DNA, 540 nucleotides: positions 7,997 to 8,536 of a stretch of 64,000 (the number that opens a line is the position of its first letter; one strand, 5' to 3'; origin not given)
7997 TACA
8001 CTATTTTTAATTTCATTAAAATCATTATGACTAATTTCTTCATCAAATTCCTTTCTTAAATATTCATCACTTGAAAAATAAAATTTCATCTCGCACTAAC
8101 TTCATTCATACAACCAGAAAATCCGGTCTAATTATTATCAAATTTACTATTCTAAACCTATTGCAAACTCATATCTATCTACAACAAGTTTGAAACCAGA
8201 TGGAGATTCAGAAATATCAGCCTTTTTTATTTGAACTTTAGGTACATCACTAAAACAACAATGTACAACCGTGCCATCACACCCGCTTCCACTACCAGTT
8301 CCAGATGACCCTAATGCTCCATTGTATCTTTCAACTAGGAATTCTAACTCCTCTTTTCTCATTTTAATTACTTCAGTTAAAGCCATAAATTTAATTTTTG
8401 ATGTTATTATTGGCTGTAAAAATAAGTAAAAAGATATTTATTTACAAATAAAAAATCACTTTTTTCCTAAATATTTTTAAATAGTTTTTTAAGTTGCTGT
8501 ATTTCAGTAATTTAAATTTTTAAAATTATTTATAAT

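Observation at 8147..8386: Precursor peptide with a central core flanked by two copies of a leader-like motif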

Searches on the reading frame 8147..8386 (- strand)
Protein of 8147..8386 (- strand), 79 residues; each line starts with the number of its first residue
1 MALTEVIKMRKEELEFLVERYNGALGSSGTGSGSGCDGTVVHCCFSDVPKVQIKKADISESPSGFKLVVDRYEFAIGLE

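Call 9: search_protein_families(library=pfam, proteins=[window:8147-8386:-], max_evalue=0.01)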
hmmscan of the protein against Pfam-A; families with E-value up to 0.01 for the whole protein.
window:8147-8386:- (79 aa): 0 families

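Call 10: search_protein_families(library=ncbifam, proteins=[window:8147-8386:-], max_evalue=1)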
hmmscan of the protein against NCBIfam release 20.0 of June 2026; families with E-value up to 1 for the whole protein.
window:8147-8386:- (79 aa): 0 families

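Call 11: find_homologous_proteins(query=window:8147-8386:-, max_evalue=10)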
Query window:8147-8386:- (79 aa): 9 proteins with E <= 10 among 9 candidates.
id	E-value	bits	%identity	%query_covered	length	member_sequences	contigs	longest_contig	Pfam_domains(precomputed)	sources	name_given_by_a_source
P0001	5.5e-40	152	100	90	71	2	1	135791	-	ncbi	ncbi:MAG: hypothetical protein AB1304_06800 [Bacteroidota bacterium]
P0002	2.1e-31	125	75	100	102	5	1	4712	-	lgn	-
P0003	2.8e-30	121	72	100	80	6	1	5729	-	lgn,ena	-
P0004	1.4e-29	119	72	100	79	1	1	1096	-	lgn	-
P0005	9.4e-29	116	68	100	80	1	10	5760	-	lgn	-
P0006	9.0e-27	110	66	100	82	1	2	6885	-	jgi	jgi:hypothetical protein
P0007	1.4e-26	109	70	92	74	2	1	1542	-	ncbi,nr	ncbi:MAG: hypothetical protein H3C45_11825 [Bacteroidia bacterium]|nr:hypothetical protein [Bacteroi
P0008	6.4e-26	107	67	100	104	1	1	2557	-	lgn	-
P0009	1.5e-21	93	60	100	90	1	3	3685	-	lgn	-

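Call 15: find_related_loci(query=A1, collection=genome_contigs, flank=8000)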
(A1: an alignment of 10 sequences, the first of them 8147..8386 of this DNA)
Query A1 (79 aa) in genome_contigs; peptide patterns used: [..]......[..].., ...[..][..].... (x = any residue, [..] = any of these).
10 stretches matched a pattern; 7 encode a relative of the query (tblastn E <= 1e-3); 7 distinct loci.
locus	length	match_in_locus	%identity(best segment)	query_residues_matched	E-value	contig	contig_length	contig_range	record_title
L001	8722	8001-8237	75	1-79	2e-38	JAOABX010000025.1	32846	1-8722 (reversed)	MAG: Flavobacteriales bacterium isolate SKW189 NODE_25_length_32846_cov_6.039275, whole genome shotgun sequence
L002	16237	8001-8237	75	1-79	2e-38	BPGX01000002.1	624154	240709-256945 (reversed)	MAG: Bacteroidia bacterium KatS3mg027 DNA, scaffold_1590, whole genome shotgun sequence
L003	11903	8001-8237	71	1-79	2e-36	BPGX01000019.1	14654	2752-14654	MAG: Bacteroidia bacterium KatS3mg027 DNA, contig_18627, whole genome shotgun sequence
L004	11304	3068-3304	73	1-79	6e-28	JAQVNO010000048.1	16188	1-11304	MAG: Bacteroidales bacterium isolate STF1_159 NODE_9609_length_16188_cov_3.719631_Sandtown_F1, whole genome shotgun sequ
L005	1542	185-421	70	1-79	2e-27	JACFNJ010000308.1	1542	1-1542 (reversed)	MAG: Bacteroidia bacterium isolate BROCD021 NODE_29415_length_1542_cov_3.992603, whole genome shotgun sequence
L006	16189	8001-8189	45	6-69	2e-14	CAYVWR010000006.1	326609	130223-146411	MAG TPA_asm: uncultured Alphaproteobacteria bacterium isolate SRP344714_co2_242 genome assembly, contig: NODE_46_length_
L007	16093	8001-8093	48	2-32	3e-4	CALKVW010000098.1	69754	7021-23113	MAG TPA_asm: uncultured Polyangiaceae bacterium isolate SRR1506987_bin.93_CONCOCT_v1.1_MAG genome assembly, contig: ERZ7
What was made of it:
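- Tried and rejected: The scan with the peptide alignment worked (call 15).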

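Call 21: search_protein_families(library=pfam, proteins=[L006:8434-8985:+, L006:8998-12330:+, L006:12569-13729:+, L006:4653-6563:+, L006:6992-7465:+, L002:11174-12319:+, L002:12395-13105:+, L002:5923-7191:+, L004:6236-7375:+, L006:14385-16160:-], max_evalue=0.01)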
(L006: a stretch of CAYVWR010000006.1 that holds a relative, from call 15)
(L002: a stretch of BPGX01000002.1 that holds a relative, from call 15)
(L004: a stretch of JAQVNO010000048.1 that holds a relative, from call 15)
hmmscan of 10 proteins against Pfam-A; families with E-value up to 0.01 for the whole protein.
L006:8434-8985:+ (183 aa): 0 families

L006:8998-12330:+ (1110 aa): 2 families
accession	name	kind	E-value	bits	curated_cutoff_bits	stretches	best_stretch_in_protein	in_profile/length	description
PF13575.12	DUF4135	-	1.1e-91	308.4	29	1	243-619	1-377/378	Domain of unknown function (DUF4135)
PF05147.19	LANC_like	-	9.1e-52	176.2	23.2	1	744-1093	5-349/350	Lanthionine synthetase C-like protein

L006:12569-13729:+ (386 aa): 0 families

L006:4653-6563:+ (636 aa): 0 families

L006:6992-7465:+ (157 aa): 0 families

L002:11174-12319:+ (381 aa): 0 families

L002:12395-13105:+ (236 aa): 1 family
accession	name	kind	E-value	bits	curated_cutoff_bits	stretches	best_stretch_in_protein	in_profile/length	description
PF02668.22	TauD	-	3.4e-16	60.4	27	1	72-230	78-267/267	Taurine catabolism dioxygenase TauD, TfdA family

L002:5923-7191:+ (422 aa): 3 families
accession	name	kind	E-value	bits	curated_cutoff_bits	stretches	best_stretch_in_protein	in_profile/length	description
PF01555.25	N6_N4_Mtase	-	3.1e-45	155.3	26.7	1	30-259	3-221/221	DNA methylase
PF00565.23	SNase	-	1.7e-05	25.7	21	1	346-414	28-96/107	Staphylococcal nuclease homologue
PF08241.18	Methyltransf_11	-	0.0004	21.4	21.2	0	55-80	69-94/95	Methyltransferase domain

L004:6236-7375:+ (379 aa): 0 families

L006:14385-16160:- (591 aa): 0 families

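Call 31: search_protein_representatives(alignment_id=A1)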
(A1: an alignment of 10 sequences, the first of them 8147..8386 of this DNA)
Query: 10 sequences, 80 profile positions. Proteins with E-value up to 0.001 (for the whole library): 15; up to 1e-10: 4; up to 1e-30: 0. The best 15 are listed.
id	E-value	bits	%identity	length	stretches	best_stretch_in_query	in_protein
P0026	5.4e-17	77.7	-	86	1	6-76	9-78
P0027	2.8e-13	65.8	-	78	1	6-79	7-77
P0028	8.9e-12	60.9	-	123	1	6-48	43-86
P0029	1.6e-11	60.2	-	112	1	6-51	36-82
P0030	3.2e-10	55.9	-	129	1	6-52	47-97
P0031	1.4e-09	53.9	-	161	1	6-48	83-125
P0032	1.5e-09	53.8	-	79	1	8-79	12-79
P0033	1.6e-09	53.7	-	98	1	7-52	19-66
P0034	2.5e-07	46.7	-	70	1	6-53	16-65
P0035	2.6e-07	46.6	-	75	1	5-76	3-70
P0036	7.1e-07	45.2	-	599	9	15-65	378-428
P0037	2.5e-05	40.3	-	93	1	5-56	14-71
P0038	7.4e-05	38.8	-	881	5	24-54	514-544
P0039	8.9e-05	38.5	-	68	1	9-51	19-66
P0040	4.8e-04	36.2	-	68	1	7-49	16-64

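Call 38: find_encoding_contigs(protein=P0029, flank=8000, max_places=3)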
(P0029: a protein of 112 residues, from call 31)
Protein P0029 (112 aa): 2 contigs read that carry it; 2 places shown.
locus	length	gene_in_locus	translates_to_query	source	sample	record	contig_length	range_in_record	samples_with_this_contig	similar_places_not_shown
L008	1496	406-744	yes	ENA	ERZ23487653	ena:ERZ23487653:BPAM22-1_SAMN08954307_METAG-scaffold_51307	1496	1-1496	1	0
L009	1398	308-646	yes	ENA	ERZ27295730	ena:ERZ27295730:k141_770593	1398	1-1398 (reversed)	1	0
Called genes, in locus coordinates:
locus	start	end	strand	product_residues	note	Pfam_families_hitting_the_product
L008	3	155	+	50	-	?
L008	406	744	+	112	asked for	-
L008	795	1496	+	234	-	?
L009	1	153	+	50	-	?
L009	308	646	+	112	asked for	-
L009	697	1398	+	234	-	?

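Call 39: search_protein_families(library=ncbifam, proteins=[P0034, P0037, P0039, P0040, P0029, P0028, P0026, P0032], max_evalue=1)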
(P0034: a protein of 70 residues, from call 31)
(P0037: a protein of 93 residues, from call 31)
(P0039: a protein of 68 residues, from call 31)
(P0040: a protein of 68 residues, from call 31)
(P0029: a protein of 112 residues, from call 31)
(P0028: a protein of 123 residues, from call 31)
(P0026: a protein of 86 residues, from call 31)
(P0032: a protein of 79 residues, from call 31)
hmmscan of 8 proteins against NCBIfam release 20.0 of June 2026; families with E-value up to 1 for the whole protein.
P0034 (70 aa): 1 family
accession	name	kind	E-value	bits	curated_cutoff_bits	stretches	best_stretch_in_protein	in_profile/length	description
TIGR04149.1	GG_sam_targ_CFB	domain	0.0025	17.7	25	1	2-48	1-42/43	TIGR04149 family rSAM-modified RiPP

P0037 (93 aa): 2 families
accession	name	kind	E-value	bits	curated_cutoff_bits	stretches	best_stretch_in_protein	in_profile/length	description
TIGR04149.1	GG_sam_targ_CFB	domain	0.00021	21.1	25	1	1-44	1-38/43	TIGR04149 family rSAM-modified RiPP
TIGR03893.1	lant_SP_1948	subfamily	0.054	13.9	32.95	1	14-34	9-29/61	lichenicidin A2 family type 2 lantibiotic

P0039 (68 aa): 2 families
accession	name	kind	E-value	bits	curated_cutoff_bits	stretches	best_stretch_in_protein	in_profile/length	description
TIGR04149.1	GG_sam_targ_CFB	domain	0.055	13.4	25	1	15-46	11-39/43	TIGR04149 family rSAM-modified RiPP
TIGR01847.1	bacteriocin_sig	domain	0.1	13.4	15.7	1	17-30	2-15/15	bacteriocin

P0040 (68 aa): 0 families

P0029 (112 aa): 1 family
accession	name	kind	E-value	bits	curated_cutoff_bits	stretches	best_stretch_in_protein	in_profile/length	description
TIGR02811.1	formate_TAT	hypoth_equivalog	0.095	13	48.45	1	3-29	7-33/66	formate dehydrogenase region TAT target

P0028 (123 aa): 2 families
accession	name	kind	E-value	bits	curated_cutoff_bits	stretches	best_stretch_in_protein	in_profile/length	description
TIGR02811.1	formate_TAT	hypoth_equivalog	0.0017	18.6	48.45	1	2-34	10-42/66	formate dehydrogenase region TAT target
TIGR01409.1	TAT_signal_seq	domain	0.096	13.1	16.7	1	3-29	3-27/29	twin-arginine translocation signal domain-containing protein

P0026 (86 aa): 0 families

P0032 (79 aa): 0 families
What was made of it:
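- Closest known: Bacteroidetes Gly-Gly-leader RiPP precursors. Same: The tailless relatives of this family (P0034, P0037, P0039, P0044-49) have this leader type, with weak sub-threshold TIGR04149 hits (call 39).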

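Call 40: find_encoding_contigs(protein=P0031, flank=8000, max_places=3)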
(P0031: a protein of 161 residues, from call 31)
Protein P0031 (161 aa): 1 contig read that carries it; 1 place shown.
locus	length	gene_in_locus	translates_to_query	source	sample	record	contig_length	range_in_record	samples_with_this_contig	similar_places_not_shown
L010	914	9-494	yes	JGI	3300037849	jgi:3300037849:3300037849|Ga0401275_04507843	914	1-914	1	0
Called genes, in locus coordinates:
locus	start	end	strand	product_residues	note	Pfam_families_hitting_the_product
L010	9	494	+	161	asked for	-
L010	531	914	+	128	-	?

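Call 41: find_encoding_contigs(protein=P0028, flank=8000, max_places=3)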
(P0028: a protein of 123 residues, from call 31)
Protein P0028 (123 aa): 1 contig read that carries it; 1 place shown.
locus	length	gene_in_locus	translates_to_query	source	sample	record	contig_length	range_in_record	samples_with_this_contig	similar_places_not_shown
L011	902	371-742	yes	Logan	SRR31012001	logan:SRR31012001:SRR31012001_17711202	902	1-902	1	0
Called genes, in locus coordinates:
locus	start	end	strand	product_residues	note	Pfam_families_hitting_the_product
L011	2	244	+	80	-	?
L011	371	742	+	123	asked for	-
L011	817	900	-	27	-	?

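Call 42: find_encoding_contigs(protein=P0037, flank=8000, max_places=3)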
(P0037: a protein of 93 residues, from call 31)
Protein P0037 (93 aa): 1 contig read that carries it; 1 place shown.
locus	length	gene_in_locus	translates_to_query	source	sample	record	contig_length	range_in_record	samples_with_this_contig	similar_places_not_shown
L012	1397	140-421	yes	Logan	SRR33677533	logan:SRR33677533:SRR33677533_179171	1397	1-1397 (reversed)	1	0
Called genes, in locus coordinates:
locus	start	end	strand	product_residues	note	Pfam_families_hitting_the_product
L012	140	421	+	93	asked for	-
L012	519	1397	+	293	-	?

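Call 52: predict_structure(alignment_id=A3)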
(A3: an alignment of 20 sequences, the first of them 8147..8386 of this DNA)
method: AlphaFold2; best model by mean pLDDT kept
length: 79 residues; sequences in the alignment: 20
mean_pLDDT: 67.8   pTM: 0.51
mean pLDDT of the five models: 67.8, 66.5, 66.1, 65.3, 65.1
residues with pLDDT >= 90: 0; 70-90: 47; 50-70: 9; < 50: 23
segments of 3 or more residues with pLDDT < 50: 25-46
pLDDT, mean of each block of 10 residues (from residue 1): 80 77 46 40 49 83 84 85
secondary structure, 60 per line:
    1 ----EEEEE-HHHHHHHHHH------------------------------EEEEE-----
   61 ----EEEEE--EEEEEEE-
elements in order: E5-9 H11-20 E51-55 E65-69 E72-78
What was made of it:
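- AF2 gives pLDDT about 80-85 for residues 1-24 and 47-79, below 50 for 25-46, and pTM 0.51 (call 52). AF2 predicts structure at both ends (call 52). The predicted structures differ, helix versus hairpin (call 52). AF2 sees no ordered site (call 52).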

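Call 55: fold_search(model_id=the predicted structure, library=pdb)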
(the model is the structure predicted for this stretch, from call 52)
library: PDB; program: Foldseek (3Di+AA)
matches with E <= 10: 20; with E <= 0.001: 0
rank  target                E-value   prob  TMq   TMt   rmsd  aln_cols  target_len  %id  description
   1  4at9_A                1.5e+00  0.09  0.28  0.09   8.5        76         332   10  Crystal structure of the NF90-NF45 dimerisation domain complex with UTP (released 2012-08-01)
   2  4at8_A                1.9e+00  0.08  0.28  0.09   8.7        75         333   11  Crystal structure of the NF90-NF45 dimerisation domain complex with ATP (released 2012-08-01)
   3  4atb_C                2.0e+00  0.07  0.28  0.09   8.7        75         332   11  Crystal structure of the NF90-NF45 dimerisation domain complex with CTP (released 2012-08-01)
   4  4at8_C                2.1e+00  0.06  0.22  0.07   8.8        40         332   15  Crystal structure of the NF90-NF45 dimerisation domain complex with ATP (released 2012-08-01)
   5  4at7_A                2.8e+00  0.08  0.25  0.07   8.2        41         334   15  Crystal structure of the NF90-NF45 dimerisation domain complex (released 2012-08-01)
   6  1rm5_A                6.2e+00  0.04  0.22  0.06   2.6        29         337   14  Crystal structure of mutant S188A of photosynthetic glyceraldehyde-3-phosphate dehydrogenase A4 isoform, complexed wit (released 2004-07-27)
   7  4hc5_C                6.7e+00  0.05  0.34  0.24   6.7        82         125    7  Crystal structure of member of Glyoxalase/bleomycin resistance protein/dioxygenase superfamily from Sphaerobacter ther (released 2012-11-28)
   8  4k9d_H                6.7e+00  0.02  0.21  0.06   3.1        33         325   15  X-ray crystal structure of a Glyceraldehyde 3-phosphate dehydrogenase from Brugia malayi bound to the co-factor NAD (released 2013-05-01)
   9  6lrc_A                7.1e+00  0.07  0.28  0.07   4.7        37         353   14  Human cGAS catalytic domain bound with the inhibitor PF-06928215 (released 2020-06-24)
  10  7c5o_P                7.6e+00  0.03  0.22  0.06   3.0        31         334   19  Crystal Structure of H177A mutant of Glyceraldehyde-3-phosphate-dehydrogenase1 from Escherichia coli complexed with NA (released 2021-05-26)
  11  8rt6_v                8.1e+00  0.01  0.12  0.09   3.4        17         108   29  Conformation-A of the full-length outer membrane core complex (TrwH/VirB7, TrwF/VirB9, TrwE/VirB10CTD) from the fully- (released 2024-06-19)
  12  5kug                  8.7e+00  0.06  0.18  0.16   0.7        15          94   27  Human mitochondrial calcium uniporter (residues 72-189) crystal structure with lithium (released 2016-09-07)
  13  7zqk_R                8.7e+00  0.03  0.32  0.11   6.5        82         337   12  Crystal structure of photosynthetic glyceraldehyde-3-phosphate dehydrogenase from Chlamydomonas reinhardtii (CrGAPA) c (released 2022-07-20)
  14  7zq4_O                8.7e+00  0.03  0.22  0.06   3.2        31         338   19  Crystal structure of photosynthetic glyceraldehyde-3-phosphate dehydrogenase from Chlamydomonas reinhardtii (CrGAPA) c (released 2022-07-20)
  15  9c3g                  9.3e+00  0.04  0.28  0.07   8.8        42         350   12  human cGAS core domain (K427E/K428E) bound to Cladophorol A (released 2025-03-05)
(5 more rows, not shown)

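Call 56: find_related_loci(query=A3, collection=metagenome_contigs, flank=8000)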
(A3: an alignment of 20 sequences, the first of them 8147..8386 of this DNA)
Query A3 (79 aa) in metagenome_contigs; peptide patterns used: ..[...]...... (x = any residue, [..] = any of these).
22 stretches matched a pattern; 5 encode a relative of the query (tblastn E <= 1e-3); 5 distinct loci.
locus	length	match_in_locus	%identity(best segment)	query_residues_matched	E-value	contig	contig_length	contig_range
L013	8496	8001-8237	75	1-79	5e-39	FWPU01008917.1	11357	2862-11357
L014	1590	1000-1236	73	1-79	2e-28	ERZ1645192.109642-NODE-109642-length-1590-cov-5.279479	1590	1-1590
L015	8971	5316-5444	58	8-48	1e-11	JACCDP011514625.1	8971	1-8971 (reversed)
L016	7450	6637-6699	47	15-44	1e-4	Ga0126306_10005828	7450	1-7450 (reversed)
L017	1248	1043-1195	40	4-48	2e-4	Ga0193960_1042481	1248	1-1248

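Call 60: search_protein_families(library=pfam, proteins=[L015:72-2003:+, L015:2016-2741:+, L015:2746-3810:-, L015:3755-4654:-, L015:6033-7217:+, L015:7018-7737:+, L015:7747-8568:+], max_evalue=0.001)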
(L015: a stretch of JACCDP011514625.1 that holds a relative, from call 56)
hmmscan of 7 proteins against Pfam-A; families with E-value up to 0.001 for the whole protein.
L015:72-2003:+ (643 aa): 1 family
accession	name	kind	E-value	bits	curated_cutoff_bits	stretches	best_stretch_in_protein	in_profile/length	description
PF18939.6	DUF5686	-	3.3e-58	198.1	39.2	1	3-579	59-658/669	Family of unknown function (DUF5686)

L015:2016-2741:+ (241 aa): 3 families
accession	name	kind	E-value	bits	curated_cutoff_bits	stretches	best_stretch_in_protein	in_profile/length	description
PF00005.33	ABC_tran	-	8.6e-38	130.5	25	1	19-164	2-137/137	ABC transporter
PF13304.12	AAA_21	-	0.00035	21.2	27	0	146-195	249-300/304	AAA domain, putative AbiEii toxin, Type IV TA system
PF02463.25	SMC_N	-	0.00043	20.2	40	0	19-194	16-198/220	RecF/RecN/SMC N terminal domain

L015:2746-3810:- (354 aa): 1 family
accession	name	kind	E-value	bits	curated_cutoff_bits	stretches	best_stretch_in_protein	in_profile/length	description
PF01075.23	Glyco_transf_9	-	3.7e-22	79.3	22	1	96-334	9-241/247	Glycosyltransferase family 9 (heptosyltransferase)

L015:3755-4654:- (299 aa): 1 family
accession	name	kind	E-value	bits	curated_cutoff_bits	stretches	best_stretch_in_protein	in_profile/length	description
PF00535.33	Glycos_transf_2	-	7.3e-18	65.5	23.3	1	51-161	1-120/168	Glycosyl transferase family 2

L015:6033-7217:+ (394 aa): 0 families

L015:7018-7737:+ (239 aa): 0 families

L015:7747-8568:+ (273 aa): 8 families
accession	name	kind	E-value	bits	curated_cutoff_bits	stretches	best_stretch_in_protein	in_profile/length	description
PF13174.12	TPR_6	-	1.1e-09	38.7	26.3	0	183-214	2-33/33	Tetratricopeptide repeat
PF07719.23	TPR_2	-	8.9e-08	32.1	27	0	182-213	2-33/34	Tetratricopeptide repeat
PF13424.12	TPR_12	-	7.2e-07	29.7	30.1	0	145-206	8-70/77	Tetratricopeptide repeat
PF13428.12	TPR_14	-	8.5e-07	29.5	23.5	0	185-223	5-43/44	Tetratricopeptide repeat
PF00515.34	TPR_1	-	1.8e-06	28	27.8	0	181-212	1-32/34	Tetratricopeptide repeat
PF13432.12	TPR_16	-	2.3e-06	28.4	32.7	0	59-98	23-62/65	Tetratricopeptide repeat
PF14559.12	TPR_19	-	0.0001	23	25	0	191-236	1-46/68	Tetratricopeptide repeat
PF13431.12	TPR_17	-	0.00011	22.6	24.4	0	208-233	6-31/34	Tetratricopeptide repeat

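Call 62: find_homologous_proteins(query=A3, max_evalue=0.01)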
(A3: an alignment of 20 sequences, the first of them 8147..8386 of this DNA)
Query A3 (20 sequences) (79 aa, profile of the alignment): 27 proteins with E <= 0.01 among 8000 candidates.
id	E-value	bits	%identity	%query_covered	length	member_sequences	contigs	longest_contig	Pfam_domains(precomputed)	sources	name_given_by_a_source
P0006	9.8e-29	117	66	100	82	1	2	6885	-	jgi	jgi:hypothetical protein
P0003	1.0e-28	117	72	100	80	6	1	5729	-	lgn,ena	-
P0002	4.6e-28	115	75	100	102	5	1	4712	-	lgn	-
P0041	1.8e-27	113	60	100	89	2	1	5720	-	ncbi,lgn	ncbi:MAG: hypothetical protein ACOC22_03590 [bacterium]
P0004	1.8e-27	113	72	100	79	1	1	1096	-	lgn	-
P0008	2.8e-27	112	67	100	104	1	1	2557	-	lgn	-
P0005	1.5e-26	110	68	100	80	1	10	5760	-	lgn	-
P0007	4.0e-26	109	70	92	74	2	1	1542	-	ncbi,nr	ncbi:MAG: hypothetical protein H3C45_11825 [Bacteroidia bacterium]|nr:hypothetical protein [Bacteroi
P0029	1.0e-25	107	48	59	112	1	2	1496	-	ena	-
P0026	2.6e-25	106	45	80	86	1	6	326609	-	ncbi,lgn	-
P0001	2.8e-24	103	100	90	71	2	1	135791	-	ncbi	ncbi:MAG: hypothetical protein AB1304_06800 [Bacteroidota bacterium]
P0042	5.4e-24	102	40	62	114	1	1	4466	-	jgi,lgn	-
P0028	3.3e-23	99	57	52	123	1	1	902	-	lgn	-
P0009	8.9e-23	98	60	100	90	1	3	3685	-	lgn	-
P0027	2.5e-22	96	51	100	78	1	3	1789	-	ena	-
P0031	7.0e-22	95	63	51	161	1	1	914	-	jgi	jgi:hypothetical protein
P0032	2.0e-21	93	38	90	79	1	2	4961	-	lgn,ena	-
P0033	3.2e-21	93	64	53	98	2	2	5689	-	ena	-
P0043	7.2e-21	92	52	100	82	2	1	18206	-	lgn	-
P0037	1.9e-16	78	44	34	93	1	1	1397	-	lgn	-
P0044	5.4e-13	66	58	52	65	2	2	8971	-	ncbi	-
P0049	3.1e-10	58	49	56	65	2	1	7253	-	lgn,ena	-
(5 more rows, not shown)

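Call 64: find_encoding_contigs(protein=P0043, flank=9000, max_places=2)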
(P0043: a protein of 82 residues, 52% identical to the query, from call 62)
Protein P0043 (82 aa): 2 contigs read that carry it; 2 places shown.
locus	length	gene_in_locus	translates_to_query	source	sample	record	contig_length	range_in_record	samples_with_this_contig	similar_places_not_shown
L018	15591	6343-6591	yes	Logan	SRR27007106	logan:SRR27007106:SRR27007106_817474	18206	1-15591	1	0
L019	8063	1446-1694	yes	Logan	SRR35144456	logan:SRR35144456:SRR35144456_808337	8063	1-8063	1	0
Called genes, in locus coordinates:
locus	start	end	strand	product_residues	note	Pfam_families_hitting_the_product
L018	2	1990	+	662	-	?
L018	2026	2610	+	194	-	PF04542:Sigma70_r2 (weak)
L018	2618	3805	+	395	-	-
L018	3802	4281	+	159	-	-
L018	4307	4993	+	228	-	-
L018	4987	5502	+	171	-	PF18962:Por_Secre_tail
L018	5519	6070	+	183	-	-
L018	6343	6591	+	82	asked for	-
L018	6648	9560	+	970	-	PF13575:DUF4135, PF05147:LANC_like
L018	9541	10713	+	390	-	-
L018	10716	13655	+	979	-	PF00675:Peptidase_M16, PF05193:Peptidase_M16_C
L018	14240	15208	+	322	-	PF21941:SMEK_N, PF20275:CTD10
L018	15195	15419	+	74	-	PF20293:MC6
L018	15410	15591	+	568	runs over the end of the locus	PF10088:DUF2326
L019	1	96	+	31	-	?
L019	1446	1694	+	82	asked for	-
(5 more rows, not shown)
